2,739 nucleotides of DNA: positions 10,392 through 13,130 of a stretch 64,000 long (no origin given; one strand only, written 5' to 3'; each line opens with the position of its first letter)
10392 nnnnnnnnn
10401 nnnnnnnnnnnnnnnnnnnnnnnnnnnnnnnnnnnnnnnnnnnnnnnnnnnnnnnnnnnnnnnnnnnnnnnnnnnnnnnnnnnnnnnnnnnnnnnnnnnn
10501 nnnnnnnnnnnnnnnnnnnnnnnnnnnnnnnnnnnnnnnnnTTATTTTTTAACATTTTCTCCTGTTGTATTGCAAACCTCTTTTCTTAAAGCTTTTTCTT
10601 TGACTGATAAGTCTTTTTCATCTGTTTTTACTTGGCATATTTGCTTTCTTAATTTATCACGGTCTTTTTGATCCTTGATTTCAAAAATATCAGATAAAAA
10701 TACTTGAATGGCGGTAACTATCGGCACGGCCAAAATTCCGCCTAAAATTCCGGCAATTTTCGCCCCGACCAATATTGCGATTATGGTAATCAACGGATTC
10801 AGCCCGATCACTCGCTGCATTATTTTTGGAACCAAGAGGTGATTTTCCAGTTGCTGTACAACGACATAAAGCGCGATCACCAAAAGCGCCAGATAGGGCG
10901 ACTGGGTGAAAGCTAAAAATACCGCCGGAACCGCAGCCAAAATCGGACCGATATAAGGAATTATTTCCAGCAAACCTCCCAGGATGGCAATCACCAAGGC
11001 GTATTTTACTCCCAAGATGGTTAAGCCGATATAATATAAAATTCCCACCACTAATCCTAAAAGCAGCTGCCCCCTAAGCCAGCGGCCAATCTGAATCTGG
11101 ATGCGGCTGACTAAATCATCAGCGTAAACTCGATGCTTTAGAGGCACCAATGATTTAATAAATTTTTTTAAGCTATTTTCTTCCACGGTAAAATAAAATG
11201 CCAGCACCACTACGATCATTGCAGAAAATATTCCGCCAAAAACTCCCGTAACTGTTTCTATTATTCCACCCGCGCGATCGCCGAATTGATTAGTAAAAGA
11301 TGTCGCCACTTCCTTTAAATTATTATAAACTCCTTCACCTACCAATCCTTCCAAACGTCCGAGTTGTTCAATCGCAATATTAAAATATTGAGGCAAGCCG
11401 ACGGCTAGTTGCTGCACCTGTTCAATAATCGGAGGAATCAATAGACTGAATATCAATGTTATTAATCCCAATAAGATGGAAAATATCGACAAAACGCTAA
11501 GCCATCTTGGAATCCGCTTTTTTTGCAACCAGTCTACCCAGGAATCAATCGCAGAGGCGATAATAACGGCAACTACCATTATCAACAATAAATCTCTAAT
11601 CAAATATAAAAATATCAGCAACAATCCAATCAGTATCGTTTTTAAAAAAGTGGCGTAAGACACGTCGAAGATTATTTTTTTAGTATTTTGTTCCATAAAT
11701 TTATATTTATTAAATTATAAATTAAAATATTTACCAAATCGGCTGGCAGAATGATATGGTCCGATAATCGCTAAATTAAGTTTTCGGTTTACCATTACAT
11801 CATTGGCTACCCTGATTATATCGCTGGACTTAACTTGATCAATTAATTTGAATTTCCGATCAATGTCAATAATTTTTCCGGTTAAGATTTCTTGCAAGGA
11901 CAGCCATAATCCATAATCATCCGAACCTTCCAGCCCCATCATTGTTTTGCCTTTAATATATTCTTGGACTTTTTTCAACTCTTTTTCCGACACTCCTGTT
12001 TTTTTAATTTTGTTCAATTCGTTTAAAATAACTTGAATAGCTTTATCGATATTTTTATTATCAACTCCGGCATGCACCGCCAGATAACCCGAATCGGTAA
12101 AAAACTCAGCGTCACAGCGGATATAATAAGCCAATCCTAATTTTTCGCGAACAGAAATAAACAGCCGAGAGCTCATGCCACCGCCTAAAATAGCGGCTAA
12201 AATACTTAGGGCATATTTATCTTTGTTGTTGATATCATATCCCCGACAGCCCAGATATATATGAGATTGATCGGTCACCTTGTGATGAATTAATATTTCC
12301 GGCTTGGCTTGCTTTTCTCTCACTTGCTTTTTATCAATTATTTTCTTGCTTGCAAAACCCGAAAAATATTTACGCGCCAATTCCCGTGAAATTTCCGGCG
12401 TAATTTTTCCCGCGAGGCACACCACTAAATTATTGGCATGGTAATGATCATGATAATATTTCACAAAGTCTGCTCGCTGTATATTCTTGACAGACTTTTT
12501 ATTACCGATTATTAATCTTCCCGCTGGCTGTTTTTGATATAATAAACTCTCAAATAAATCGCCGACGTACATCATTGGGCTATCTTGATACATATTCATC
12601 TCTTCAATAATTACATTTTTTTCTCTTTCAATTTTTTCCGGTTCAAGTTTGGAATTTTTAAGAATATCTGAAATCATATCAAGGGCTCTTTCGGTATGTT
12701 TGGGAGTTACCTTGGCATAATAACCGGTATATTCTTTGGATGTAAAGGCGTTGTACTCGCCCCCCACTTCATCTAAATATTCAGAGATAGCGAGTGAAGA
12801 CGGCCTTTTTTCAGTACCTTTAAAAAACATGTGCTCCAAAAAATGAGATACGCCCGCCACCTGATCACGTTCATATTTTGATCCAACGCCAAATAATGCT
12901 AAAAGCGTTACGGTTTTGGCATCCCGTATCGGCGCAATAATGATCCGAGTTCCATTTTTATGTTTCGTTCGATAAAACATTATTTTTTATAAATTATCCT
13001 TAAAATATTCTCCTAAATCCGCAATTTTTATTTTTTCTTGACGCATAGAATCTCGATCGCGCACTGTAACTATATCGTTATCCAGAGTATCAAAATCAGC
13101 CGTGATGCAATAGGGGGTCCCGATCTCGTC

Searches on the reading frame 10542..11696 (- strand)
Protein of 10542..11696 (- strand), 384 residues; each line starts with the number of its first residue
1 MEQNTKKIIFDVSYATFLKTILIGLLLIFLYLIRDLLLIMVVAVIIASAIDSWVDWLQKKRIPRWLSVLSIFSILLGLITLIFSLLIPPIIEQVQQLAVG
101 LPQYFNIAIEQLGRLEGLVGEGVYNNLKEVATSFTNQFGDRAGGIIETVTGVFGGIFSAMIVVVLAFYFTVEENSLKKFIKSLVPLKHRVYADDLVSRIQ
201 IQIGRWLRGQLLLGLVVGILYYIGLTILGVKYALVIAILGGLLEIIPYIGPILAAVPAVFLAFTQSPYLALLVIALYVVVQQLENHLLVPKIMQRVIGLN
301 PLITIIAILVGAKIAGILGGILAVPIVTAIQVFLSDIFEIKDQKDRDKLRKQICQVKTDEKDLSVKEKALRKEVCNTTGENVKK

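Call 17: search_protein_families(library=pfam, proteins=[window:10542-11696:-], max_evalue=0.01)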
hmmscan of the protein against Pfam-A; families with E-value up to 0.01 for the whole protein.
window:10542-11696:- (384 aa): 1 family
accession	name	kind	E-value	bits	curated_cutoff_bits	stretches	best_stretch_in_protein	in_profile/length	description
PF01594.21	AI-2E_transport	-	1.9e-67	228.3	34.3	1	20-336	5-325/327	AI-2E family transporter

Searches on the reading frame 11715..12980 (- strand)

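Call 93: search_protein_families(library=pfam, proteins=[window:11715-12980:-], max_evalue=0.001)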
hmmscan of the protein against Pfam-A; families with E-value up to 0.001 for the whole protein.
window:11715-12980:- (421 aa): 2 families
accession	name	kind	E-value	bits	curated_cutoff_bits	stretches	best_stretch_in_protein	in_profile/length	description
PF05193.26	Peptidase_M16_C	-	2.8e-46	158.1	23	1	166-340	1-179/181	Peptidase M16 inactive domain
PF00675.25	Peptidase_M16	-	2.1e-39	135.2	22.3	1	20-159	9-147/149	Insulinase (Peptidase family M16)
